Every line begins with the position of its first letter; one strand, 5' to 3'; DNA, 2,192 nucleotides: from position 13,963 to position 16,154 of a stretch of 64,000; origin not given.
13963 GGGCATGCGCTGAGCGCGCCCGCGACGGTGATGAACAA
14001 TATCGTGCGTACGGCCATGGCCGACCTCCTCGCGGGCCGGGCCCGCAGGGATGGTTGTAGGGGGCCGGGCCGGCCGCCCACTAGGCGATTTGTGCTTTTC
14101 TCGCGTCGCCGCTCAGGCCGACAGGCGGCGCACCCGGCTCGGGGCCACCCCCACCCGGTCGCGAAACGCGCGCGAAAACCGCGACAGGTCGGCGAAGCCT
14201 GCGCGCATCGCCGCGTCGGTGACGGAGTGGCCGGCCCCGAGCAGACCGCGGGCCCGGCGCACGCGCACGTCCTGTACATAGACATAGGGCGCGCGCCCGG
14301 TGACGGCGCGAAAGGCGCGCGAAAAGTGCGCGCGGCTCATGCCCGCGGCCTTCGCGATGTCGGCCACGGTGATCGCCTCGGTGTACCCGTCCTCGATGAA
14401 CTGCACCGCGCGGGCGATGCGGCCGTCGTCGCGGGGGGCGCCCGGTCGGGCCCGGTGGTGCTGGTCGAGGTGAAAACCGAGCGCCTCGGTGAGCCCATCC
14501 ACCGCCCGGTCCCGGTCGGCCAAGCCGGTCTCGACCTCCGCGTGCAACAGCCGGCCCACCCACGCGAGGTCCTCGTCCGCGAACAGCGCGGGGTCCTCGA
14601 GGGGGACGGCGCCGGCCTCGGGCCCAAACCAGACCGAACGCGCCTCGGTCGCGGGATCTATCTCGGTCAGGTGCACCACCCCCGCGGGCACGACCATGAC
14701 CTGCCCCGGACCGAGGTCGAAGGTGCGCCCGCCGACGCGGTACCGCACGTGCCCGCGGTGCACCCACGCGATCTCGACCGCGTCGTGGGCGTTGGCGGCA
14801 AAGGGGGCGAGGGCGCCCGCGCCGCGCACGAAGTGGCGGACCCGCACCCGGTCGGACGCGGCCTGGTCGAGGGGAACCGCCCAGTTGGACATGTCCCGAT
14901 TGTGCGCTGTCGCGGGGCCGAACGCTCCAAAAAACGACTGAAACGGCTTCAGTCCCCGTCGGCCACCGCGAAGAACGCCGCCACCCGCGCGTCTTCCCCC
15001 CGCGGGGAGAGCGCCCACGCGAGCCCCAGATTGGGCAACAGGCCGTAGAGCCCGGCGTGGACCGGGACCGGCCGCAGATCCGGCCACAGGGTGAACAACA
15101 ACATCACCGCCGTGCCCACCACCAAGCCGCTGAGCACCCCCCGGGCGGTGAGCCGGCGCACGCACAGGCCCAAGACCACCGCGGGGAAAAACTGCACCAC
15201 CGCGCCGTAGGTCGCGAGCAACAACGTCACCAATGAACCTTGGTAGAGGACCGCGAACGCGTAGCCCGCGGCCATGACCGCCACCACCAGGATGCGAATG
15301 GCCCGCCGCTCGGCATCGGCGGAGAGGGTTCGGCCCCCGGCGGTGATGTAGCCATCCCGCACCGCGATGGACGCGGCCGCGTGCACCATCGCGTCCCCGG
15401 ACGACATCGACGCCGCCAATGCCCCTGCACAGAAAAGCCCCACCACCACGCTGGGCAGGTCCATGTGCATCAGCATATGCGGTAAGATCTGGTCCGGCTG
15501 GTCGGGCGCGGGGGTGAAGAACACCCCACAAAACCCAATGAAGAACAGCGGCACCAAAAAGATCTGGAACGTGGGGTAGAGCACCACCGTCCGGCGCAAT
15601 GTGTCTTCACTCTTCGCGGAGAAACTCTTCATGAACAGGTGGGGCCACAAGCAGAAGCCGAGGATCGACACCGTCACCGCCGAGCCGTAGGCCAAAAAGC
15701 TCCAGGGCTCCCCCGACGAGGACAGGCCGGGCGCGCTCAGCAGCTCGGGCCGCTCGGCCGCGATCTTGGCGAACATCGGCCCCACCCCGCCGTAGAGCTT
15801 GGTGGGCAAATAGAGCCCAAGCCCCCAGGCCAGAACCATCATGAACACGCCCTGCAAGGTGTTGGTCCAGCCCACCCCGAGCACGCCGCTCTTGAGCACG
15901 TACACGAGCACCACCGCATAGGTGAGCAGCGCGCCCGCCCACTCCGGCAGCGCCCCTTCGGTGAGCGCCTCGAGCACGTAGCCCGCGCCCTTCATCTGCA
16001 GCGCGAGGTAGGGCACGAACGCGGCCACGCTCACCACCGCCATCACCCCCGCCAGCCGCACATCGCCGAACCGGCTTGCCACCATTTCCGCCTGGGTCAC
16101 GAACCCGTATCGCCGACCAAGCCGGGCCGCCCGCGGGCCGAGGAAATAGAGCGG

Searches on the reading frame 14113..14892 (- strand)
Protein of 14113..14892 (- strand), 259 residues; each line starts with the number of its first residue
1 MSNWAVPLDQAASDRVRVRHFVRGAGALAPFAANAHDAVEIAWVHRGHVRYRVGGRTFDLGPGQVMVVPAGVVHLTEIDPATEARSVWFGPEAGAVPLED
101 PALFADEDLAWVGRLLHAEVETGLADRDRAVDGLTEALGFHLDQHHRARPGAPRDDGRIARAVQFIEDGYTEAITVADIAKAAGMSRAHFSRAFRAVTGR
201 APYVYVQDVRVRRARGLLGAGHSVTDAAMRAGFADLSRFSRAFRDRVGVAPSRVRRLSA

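Call 44: search_protein_families(library=pfam, proteins=[window:14113-14892:-], max_evalue=1)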
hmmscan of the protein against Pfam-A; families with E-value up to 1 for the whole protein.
window:14113-14892:- (259 aa): 13 families
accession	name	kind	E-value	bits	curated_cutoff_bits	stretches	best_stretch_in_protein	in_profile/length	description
PF12833.13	HTH_18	-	9e-24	84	33.6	1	179-256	1-79/80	Helix-turn-helix domain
PF00165.29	HTH_AraC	-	6.6e-17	61.6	26.6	2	167-202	2-37/42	Bacterial regulatory helix-turn-helix proteins, AraC family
PF02311.25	AraC_binding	-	2.2e-10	40.8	21.1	1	31-96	16-81/135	AraC-like ligand binding domain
PF07883.17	Cupin_2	-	7.8e-08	32.4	27.2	1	33-79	13-59/70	Cupin domain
PF00440.29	TetR_N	-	6.7e-05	23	24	1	164-195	8-38/47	Bacterial regulatory proteins, tetR family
PF14525.12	AraC_binding_2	-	0.002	18.3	27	1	36-71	53-88/173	AraC-binding-like domain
PF13560.12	HTH_31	-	0.003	18.2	27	1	174-201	15-42/64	Helix-turn-helix domain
PF05899.18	Cupin_3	-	0.011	15.8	23.5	1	39-78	26-66/74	EutQ-like cupin domain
PF12852.13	Cupin_6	-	0.017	15.3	26.7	1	22-85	17-83/183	Cupin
PF11699.14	CENP-C_C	-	0.019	15.7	29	1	34-78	29-73/85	Mif2/CENP-C like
PF13545.12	HTH_Crp_2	-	0.023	15.1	27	1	173-196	22-45/70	Crp-like helix-turn-helix domain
PF00190.28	Cupin_1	-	0.033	14.2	22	1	57-76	80-99/151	Cupin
PF19776.5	DUF6262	-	0.25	12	29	1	171-192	31-52/110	Family of unknown function (DUF6262)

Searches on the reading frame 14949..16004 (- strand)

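Call 44: search_protein_families(library=pfam, proteins=[window:14949-16004:-], max_evalue=1)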
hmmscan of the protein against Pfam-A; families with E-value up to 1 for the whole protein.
window:14949-16004:- (351 aa): 1 family
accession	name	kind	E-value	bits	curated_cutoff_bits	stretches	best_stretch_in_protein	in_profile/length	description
PF00474.23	SSF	-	3e-20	72.9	22.8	1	23-297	122-406/406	Sodium:solute symporter family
